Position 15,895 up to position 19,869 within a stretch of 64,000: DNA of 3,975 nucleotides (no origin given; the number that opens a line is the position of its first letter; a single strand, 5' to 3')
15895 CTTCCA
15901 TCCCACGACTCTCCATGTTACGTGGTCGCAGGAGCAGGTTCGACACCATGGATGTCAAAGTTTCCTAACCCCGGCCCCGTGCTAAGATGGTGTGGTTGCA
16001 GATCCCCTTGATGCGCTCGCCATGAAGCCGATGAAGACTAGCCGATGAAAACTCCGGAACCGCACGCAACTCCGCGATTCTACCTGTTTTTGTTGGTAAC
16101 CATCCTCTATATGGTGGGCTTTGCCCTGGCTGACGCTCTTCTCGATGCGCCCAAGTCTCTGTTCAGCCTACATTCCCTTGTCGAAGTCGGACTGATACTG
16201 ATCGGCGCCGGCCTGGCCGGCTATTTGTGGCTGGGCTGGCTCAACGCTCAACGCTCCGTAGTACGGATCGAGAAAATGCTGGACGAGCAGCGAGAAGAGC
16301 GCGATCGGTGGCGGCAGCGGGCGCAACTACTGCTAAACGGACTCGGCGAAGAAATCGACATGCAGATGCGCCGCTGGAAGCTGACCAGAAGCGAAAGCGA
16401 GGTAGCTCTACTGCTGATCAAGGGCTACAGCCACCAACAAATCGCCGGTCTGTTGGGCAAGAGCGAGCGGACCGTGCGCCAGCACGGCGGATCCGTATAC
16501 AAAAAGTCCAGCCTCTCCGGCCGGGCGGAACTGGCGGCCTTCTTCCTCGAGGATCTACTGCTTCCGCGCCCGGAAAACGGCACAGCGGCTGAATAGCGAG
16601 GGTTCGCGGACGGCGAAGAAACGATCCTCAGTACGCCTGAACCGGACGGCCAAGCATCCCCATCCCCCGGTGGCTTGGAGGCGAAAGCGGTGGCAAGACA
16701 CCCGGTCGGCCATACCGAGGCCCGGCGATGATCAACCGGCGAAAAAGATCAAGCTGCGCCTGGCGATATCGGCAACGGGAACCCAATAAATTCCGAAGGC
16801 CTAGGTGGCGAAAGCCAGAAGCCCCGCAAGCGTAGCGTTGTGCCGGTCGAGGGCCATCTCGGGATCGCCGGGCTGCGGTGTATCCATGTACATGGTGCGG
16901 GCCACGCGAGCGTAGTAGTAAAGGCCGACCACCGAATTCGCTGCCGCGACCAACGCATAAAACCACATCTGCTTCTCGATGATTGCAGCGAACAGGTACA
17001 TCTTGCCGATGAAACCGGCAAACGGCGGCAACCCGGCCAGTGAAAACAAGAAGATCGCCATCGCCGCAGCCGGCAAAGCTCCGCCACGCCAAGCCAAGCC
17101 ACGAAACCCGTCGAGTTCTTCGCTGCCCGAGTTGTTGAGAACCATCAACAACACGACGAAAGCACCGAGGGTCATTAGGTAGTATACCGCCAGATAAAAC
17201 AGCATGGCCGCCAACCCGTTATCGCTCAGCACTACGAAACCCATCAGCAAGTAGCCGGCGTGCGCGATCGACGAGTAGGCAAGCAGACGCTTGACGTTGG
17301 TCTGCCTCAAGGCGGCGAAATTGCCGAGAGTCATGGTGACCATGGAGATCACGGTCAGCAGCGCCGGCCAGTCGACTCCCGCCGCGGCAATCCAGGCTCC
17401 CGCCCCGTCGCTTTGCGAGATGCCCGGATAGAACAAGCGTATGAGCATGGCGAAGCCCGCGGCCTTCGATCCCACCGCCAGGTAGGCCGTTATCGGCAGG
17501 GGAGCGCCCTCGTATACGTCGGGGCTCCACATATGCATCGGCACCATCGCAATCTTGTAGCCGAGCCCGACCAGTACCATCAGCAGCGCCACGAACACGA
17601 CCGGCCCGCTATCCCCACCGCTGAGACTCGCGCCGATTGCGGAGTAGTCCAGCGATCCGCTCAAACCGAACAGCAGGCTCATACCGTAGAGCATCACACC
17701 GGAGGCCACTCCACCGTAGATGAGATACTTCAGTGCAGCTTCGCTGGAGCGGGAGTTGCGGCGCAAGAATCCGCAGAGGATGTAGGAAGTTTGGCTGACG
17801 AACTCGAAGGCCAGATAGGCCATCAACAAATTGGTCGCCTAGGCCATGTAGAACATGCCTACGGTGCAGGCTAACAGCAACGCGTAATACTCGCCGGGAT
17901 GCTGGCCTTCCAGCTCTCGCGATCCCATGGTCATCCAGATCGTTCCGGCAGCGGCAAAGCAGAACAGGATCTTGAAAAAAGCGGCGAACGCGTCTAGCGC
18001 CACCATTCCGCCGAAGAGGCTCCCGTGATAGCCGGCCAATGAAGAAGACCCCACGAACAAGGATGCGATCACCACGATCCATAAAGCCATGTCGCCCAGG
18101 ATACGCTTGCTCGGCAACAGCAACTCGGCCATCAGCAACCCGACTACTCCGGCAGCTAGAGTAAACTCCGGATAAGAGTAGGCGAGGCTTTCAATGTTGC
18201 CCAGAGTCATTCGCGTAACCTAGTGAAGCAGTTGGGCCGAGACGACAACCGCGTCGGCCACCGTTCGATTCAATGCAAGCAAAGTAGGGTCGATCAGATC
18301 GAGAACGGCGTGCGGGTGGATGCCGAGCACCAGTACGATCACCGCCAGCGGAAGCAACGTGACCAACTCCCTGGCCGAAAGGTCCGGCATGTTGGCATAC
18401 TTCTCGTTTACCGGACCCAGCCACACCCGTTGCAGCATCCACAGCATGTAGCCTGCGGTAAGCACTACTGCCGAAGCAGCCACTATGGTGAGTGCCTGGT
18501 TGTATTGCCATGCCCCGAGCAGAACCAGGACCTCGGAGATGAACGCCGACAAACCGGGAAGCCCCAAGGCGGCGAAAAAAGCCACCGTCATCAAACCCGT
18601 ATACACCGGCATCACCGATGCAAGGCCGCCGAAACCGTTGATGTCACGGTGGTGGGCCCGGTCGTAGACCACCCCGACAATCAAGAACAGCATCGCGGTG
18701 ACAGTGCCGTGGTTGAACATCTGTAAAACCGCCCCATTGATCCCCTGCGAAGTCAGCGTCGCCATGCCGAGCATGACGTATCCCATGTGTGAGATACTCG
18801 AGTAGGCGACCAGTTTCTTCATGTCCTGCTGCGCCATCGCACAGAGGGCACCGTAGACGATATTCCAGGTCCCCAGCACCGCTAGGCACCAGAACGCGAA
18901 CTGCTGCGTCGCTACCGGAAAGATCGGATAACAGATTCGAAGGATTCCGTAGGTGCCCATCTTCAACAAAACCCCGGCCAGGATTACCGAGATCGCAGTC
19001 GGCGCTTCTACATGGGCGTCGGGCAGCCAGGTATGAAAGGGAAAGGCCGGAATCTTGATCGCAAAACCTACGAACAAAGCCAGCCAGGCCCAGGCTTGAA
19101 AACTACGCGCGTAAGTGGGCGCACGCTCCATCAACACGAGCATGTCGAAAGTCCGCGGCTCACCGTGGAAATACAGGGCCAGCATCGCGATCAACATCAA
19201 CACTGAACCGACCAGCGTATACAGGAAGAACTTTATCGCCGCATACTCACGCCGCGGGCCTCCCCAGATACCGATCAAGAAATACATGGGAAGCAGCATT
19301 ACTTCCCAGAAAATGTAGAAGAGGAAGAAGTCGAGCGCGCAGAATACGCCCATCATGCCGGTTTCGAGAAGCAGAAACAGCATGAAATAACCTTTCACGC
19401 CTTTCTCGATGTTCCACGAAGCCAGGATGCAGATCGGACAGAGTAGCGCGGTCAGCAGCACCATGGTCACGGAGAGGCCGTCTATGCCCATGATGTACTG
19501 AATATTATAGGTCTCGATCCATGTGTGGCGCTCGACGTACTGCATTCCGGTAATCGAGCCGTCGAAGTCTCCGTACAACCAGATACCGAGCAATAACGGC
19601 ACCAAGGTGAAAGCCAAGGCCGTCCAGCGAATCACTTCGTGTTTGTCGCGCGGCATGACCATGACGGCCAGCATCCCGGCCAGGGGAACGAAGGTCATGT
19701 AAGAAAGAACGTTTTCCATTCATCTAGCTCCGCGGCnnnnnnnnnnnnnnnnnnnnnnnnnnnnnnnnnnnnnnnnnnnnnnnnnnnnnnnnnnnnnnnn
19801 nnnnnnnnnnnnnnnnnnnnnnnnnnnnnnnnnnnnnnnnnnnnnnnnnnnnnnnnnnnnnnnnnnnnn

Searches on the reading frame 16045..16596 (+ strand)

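Call 8: search_protein_families(library=pfam, proteins=[window:16045-16596:+], max_evalue=0.001)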
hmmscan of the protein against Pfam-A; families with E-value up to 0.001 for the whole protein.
window:16045-16596:+ (183 aa): 3 families
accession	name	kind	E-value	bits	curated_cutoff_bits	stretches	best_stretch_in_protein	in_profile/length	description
PF00196.25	GerE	-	1.6e-08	34.5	23.5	1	113-165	3-55/57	Bacterial regulatory proteins, luxR family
PF08281.18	Sigma70_r4_2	-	7.9e-06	25.9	25.7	1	122-147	19-46/54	Sigma-70, region 4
PF13384.12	HTH_23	-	6.2e-05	23.1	24.6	1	120-146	10-36/50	Homeodomain-like domain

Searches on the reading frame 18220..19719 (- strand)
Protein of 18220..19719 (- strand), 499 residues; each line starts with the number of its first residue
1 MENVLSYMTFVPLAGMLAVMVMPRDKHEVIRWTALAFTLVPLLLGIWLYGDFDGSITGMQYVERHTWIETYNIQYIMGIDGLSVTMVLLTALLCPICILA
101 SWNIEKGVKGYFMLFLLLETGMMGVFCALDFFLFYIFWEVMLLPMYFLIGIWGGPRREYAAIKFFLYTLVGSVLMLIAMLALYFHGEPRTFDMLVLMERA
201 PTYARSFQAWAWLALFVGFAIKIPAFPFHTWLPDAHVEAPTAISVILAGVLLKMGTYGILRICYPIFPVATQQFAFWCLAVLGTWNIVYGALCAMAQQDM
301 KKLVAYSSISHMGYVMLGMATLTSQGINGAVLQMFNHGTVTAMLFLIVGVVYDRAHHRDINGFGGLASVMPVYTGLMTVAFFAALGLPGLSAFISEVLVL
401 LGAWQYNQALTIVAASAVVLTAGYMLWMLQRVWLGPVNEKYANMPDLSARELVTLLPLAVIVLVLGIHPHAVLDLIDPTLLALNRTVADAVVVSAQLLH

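Call 5: search_protein_families(library=pfam, proteins=[window:18220-19719:-], max_evalue=0.01)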
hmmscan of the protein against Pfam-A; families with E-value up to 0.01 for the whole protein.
window:18220-19719:- (499 aa): 2 families
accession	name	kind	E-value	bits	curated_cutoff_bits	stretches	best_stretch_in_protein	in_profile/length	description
PF00361.26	Proton_antipo_M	-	2.7e-79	266.9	21.5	1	128-421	1-294/294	NADH:quinone oxidoreductase/Mrp antiporter, TM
PF01059.23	Oxidored_q5_N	-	3.2e-06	27.6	22.7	1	61-117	41-98/110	NADH-ubiquinone oxidoreductase chain 4, amino terminus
